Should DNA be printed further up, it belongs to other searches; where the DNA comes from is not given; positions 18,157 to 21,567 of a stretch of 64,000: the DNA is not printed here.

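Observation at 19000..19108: Composite ~108-bp palindromic repeat element translated in-frame inside an amidohydrolase gene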

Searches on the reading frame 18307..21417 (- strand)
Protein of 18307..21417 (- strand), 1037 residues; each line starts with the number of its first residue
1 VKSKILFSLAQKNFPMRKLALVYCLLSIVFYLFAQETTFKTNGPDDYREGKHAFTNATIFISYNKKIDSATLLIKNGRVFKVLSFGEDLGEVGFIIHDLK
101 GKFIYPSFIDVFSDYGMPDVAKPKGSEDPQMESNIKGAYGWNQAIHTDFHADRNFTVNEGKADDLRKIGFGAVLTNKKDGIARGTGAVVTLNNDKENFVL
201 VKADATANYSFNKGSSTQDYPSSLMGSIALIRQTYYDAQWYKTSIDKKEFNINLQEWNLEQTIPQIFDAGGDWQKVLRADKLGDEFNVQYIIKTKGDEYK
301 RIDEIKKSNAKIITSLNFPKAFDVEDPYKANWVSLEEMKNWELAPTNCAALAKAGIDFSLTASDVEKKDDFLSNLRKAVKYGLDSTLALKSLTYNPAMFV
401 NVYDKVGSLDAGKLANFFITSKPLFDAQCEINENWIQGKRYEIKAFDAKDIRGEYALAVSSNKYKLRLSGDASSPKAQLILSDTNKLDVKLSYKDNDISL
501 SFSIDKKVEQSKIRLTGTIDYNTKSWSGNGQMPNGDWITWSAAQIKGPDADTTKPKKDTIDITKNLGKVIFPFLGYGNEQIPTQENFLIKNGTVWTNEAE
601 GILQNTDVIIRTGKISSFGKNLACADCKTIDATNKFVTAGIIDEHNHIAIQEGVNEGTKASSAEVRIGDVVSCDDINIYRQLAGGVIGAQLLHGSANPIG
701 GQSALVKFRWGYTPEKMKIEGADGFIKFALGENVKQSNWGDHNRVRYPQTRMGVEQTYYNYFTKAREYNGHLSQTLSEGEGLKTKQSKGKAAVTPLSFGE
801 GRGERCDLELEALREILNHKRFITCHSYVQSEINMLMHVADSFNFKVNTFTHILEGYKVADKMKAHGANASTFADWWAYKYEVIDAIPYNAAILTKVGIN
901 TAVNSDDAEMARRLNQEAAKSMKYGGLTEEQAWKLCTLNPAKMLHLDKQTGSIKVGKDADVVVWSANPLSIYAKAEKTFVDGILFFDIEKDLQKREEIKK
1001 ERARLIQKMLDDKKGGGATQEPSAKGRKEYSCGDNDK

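Call 12: find_homologous_proteins(query=window:18307-21417:-, max_evalue=1e-20)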
Query window:18307-21417:- (1037 aa): 7792 proteins with E <= 1e-20 among 8000 candidates; the best 120 are listed.
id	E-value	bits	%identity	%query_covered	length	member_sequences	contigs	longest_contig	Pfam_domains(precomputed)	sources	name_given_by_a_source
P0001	0.0e+0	2343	100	99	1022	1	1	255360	PF07969.18,PF01979.27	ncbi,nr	ncbi:MAG: amidohydrolase family protein [Bacteroidetes bacterium]|nr:amidohydrolase family protein [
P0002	0.0e+0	2027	88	98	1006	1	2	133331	PF07969.18,PF01979.27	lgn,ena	-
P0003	0.0e+0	1997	86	98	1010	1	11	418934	PF07969.18,PF01979.27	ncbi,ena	-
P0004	0.0e+0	1939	83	98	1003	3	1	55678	PF07969.18,PF01979.27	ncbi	-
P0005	0.0e+0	1916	82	99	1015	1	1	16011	PF07969.18,PF01979.27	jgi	jgi:imidazolonepropionase-like amidohydrolase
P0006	0.0e+0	1903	82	99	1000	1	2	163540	PF07969.18,PF01979.27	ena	-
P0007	0.0e+0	1900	82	98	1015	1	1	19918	PF07969.18,PF01979.27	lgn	-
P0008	0.0e+0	1895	82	98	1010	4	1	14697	PF07969.18,PF01979.27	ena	-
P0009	0.0e+0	1884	81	99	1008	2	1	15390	PF07969.18,PF01979.27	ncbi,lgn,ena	-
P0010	0.0e+0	1883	81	98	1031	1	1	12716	PF07969.18,PF01979.27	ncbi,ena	-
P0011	0.0e+0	1867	80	99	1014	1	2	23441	PF07969.18,PF01979.27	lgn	-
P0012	0.0e+0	1860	80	99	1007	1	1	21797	PF07969.18,PF01979.27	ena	-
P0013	0.0e+0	1818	77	98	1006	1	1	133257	PF07969.18,PF01979.27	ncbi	-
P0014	0.0e+0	1816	78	99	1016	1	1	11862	PF07969.18,PF01979.27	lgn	-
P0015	0.0e+0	1815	78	99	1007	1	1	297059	PF07969.18,PF01979.27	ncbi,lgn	-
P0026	0.0e+0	1748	74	98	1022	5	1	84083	PF07969.18,PF01979.27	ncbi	-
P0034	0.0e+0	1723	73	98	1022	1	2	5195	PF22643.3,PF07969.18,PF01979.27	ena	-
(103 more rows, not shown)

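Call 13: search_protein_families(library=pfam, proteins=[window:18307-21417:-])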
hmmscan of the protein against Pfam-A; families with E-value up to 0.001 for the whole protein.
window:18307-21417:- (1037 aa): 2 families
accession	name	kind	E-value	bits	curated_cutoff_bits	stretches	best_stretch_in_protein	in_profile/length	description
PF01979.26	Amidohydro_1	-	2.6e-24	86.6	25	2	894-979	239-333/345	Amidohydrolase family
PF07969.17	Amidohydro_3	-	1.1e-18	68.5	29.7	1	925-982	405-468/472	Amidohydrolase family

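Call 16: find_encoding_contigs(protein=P0001, flank=10000, max_places=3)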
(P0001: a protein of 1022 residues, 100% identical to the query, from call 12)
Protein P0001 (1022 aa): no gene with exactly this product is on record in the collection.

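Call 22: find_encoding_contigs(protein=P0005, flank=10000, max_places=2)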
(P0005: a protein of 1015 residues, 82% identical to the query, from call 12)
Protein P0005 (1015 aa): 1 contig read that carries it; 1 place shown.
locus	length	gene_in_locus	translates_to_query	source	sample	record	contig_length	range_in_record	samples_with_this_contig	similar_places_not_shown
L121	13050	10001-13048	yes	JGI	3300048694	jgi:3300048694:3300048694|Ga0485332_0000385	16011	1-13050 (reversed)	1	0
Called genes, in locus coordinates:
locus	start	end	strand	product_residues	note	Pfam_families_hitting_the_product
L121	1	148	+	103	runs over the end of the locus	-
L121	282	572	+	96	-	-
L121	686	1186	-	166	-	PF13715:CarbopepD_reg_2 (faint)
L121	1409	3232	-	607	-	PF00664:ABC_membrane, PF00005:ABC_tran, PF02463:SMC_N (weak)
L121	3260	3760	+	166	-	PF02033:RBFA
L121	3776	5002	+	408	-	PF12704:MacB_PCD, PF02687:FtsX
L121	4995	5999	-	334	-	PF01073:3Beta_HSD, PF01370:Epimerase, PF02719:Polysacc_synt_2, PF04321:RmlD_sub_bind, PF05368:NmrA, PF07993:NAD_binding_4, PF13460:NAD_binding_10, PF16363:GDP_Man_Dehyd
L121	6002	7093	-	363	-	PF03702:AnmK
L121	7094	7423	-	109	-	PF13442:Cytochrome_CBB3, PF00034:Cytochrom_C (faint)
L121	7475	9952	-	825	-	PF18911:PKD_4, PF00801:PKD, PF18911:PKD_4, PF13585:CHU_C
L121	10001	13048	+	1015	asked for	PF01979:Amidohydro_1, PF07969:Amidohydro_3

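Call 23: find_encoding_contigs(protein=P0011, flank=10000, max_places=2)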
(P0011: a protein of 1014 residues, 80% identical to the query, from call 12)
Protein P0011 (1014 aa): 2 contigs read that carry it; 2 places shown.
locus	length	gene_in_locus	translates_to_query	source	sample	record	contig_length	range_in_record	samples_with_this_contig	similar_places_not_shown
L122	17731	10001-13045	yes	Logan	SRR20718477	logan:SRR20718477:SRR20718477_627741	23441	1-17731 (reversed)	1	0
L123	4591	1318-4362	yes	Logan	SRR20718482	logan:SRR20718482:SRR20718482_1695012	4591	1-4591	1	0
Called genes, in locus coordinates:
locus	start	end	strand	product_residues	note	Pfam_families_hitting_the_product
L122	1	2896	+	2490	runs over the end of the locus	PF14349:SprA_N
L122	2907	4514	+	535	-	PF13231:PMT_2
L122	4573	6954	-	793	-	PF13573:SprB (faint), PF00801:PKD (weak), PF18911:PKD_4, PF00801:PKD (weak), PF24595:DUF7619, PF18962:Por_Secre_tail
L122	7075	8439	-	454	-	PF17963:Big_9, PF18962:Por_Secre_tail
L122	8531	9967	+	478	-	-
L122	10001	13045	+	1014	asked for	PF01979:Amidohydro_1, PF07969:Amidohydro_3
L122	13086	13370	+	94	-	PF13366:PDDEXK_3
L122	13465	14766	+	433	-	PF01979:Amidohydro_1, PF07969:Amidohydro_3 (weak)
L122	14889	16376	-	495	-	PF18962:Por_Secre_tail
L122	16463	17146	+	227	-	PF24675:NpmA (weak), PF13847:Methyltransf_31, PF02390:Methyltransf_4, PF13649:Methyltransf_25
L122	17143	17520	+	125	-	PF01035:DNA_binding_1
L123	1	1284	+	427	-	?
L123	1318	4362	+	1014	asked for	PF01979:Amidohydro_1, PF07969:Amidohydro_3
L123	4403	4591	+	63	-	?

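Call 24: find_encoding_contigs(protein=P0002, flank=10000, max_places=2)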
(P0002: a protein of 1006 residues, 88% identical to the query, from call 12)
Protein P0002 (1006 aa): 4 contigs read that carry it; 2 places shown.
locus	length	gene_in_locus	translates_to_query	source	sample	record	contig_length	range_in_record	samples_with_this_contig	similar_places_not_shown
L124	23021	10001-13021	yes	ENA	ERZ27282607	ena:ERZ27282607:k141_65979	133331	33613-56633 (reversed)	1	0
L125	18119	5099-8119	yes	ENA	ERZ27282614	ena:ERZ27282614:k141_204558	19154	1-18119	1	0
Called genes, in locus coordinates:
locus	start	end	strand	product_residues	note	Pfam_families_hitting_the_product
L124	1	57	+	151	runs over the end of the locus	PF02033:RBFA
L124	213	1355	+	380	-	PF12704:MacB_PCD, PF02687:FtsX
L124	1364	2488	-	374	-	PF03702:AnmK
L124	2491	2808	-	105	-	PF13442:Cytochrome_CBB3, PF00034:Cytochrom_C (weak)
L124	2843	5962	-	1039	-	PF18911:PKD_4 (weak), PF00801:PKD, PF18911:PKD_4, PF00801:PKD, PF18911:PKD_4, PF13585:CHU_C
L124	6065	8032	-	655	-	PF01734:Patatin (weak)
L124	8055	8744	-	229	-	-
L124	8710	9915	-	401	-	-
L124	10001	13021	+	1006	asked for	PF01979:Amidohydro_1, PF07969:Amidohydro_3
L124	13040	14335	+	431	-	PF01979:Amidohydro_1, PF07969:Amidohydro_3 (weak)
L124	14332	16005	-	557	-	PF13205:Big_5, PF09912:DUF2141 (faint)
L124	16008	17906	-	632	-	PF01134:GIDA, PF12831:FAD_oxidored, PF21680:GIDA_C_1st, PF13932:SAM_GIDA_C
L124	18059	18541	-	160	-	PF02130:YbeY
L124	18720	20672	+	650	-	PF05572:Peptidase_M43, PF00041:fn3, PF04151:PPC, PF18962:Por_Secre_tail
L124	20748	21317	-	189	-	-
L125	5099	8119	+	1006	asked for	PF01979:Amidohydro_1, PF07969:Amidohydro_3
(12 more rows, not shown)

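Call 25: find_encoding_contigs(protein=P0003, flank=10000, max_places=2)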
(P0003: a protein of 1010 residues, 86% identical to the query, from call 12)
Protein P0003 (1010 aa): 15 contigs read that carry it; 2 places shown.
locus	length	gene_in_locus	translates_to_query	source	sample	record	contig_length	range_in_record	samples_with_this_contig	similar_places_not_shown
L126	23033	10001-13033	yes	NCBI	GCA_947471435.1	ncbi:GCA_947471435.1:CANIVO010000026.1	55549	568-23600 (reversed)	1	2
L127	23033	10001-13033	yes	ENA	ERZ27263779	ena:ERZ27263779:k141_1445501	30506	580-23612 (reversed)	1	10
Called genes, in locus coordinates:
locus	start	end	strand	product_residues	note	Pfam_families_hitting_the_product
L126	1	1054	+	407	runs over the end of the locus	PF12704:MacB_PCD, PF02687:FtsX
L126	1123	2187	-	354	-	PF03702:AnmK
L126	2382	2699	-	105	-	PF13442:Cytochrome_CBB3, PF00034:Cytochrom_C (weak)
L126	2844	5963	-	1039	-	PF18911:PKD_4 (weak), PF00801:PKD, PF18911:PKD_4, PF00801:PKD, PF18911:PKD_4, PF13585:CHU_C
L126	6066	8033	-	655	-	PF01734:Patatin (weak)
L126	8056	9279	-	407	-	-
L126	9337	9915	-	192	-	-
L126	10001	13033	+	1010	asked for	PF01979:Amidohydro_1, PF07969:Amidohydro_3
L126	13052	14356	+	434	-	PF01979:Amidohydro_1, PF07969:Amidohydro_3 (weak)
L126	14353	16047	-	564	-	PF13205:Big_5, PF14686:fn3_3 (faint), PF09912:DUF2141 (faint)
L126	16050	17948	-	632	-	PF01134:GIDA, PF12831:FAD_oxidored (weak), PF21680:GIDA_C_1st, PF13932:SAM_GIDA_C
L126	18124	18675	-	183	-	PF02130:YbeY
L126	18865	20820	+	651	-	PF05572:Peptidase_M43, PF00041:fn3, PF04151:PPC, PF18962:Por_Secre_tail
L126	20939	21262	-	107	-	PF13443:HTH_26 (weak)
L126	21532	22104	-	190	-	-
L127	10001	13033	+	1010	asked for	PF01979:Amidohydro_1, PF07969:Amidohydro_3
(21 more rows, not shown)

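Call 62: predict_structure(alignment_id=A1)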
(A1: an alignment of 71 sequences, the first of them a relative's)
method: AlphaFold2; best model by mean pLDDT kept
length: 1022 residues; sequences in the alignment: 71
mean_pLDDT: 83.8   pTM: 0.81
mean pLDDT of the five models: 83.8, 82.3, 81.3, 79.2, 78.9
residues with pLDDT >= 90: 487; 70-90: 375; 50-70: 98; < 50: 62
segments of 3 or more residues with pLDDT < 50: 20-32, 122-124, 542-544, 723-729, 767-786, 1012-1022
pLDDT, mean of each block of 10 residues (from residue 1): 79 71 37 71 93 89 73 73 90 97 77 60 65 94 94 97 94 94 93 93 79 89 84 77 93 89 93 95 93 95 92 88 93 96 95 93 93 97 97 92 94 91 90 83 88 83 83 85 86 76 87 89 91 64 63 85 87 96 92 96 94 95 94 74 64 86 91 79 75 92 87 66 48 58 86 82 53 38 48 86 89 80 90 85 87 84 63 86 91 81 88 93 95 95 96 91 96 92 92 90 85 43 31
secondary structure, 60 per line:
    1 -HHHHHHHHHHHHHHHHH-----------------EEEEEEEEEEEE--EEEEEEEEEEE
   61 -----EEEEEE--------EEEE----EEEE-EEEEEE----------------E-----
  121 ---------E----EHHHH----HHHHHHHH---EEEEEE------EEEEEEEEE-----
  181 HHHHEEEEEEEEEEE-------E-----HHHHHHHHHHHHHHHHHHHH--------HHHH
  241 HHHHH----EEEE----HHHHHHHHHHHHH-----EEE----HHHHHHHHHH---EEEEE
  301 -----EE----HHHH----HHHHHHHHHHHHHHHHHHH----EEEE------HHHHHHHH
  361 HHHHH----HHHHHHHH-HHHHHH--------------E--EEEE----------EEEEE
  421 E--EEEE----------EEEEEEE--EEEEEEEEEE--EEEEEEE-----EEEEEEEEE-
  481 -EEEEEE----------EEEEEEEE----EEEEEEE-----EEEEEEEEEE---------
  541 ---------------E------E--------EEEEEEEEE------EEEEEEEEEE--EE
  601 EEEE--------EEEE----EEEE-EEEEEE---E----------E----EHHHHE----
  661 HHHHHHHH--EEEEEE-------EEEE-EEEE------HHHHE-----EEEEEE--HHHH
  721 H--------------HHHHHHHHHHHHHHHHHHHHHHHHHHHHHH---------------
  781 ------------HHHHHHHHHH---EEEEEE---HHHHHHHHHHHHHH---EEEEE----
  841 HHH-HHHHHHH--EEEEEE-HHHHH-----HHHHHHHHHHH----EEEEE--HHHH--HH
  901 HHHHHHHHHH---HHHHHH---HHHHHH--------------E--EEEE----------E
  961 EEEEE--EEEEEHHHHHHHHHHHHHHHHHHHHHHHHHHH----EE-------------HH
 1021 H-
elements in order (helices of 4 or more, strands of 3 or more residues): H2-18 E36-47 E50-60 E66-71 E80-83 E88-91 E93-98 H136-139 H144-151 E155-160 E167-175 H181-184 E185-195 H209-228 H237-245 E250-253 H258-270 E276-278 H283-292 E296-300 H312-315 H320-338 E343-346 H353-365 H370-377 H379-384 E402-405 E416-421 E424-427 E438-444 E447-456 E459-465 E471-479 E482-487 E498-505 E510-516 E522-531 E572-580 E587-596 E599-604 E613-616 E621-624 E626-631 H652-655 H661-668 E671-676 E684-687 E689-692 H699-702 E709-714 H717-721 H736-765 H793-802 E806-811 H815-828 E832-836 H845-851 E854-859 H861-865 H871-881 E886-890 H893-896 H899-910 H914-919 H923-928 E946-949 E960-965 E968-972 H973-999
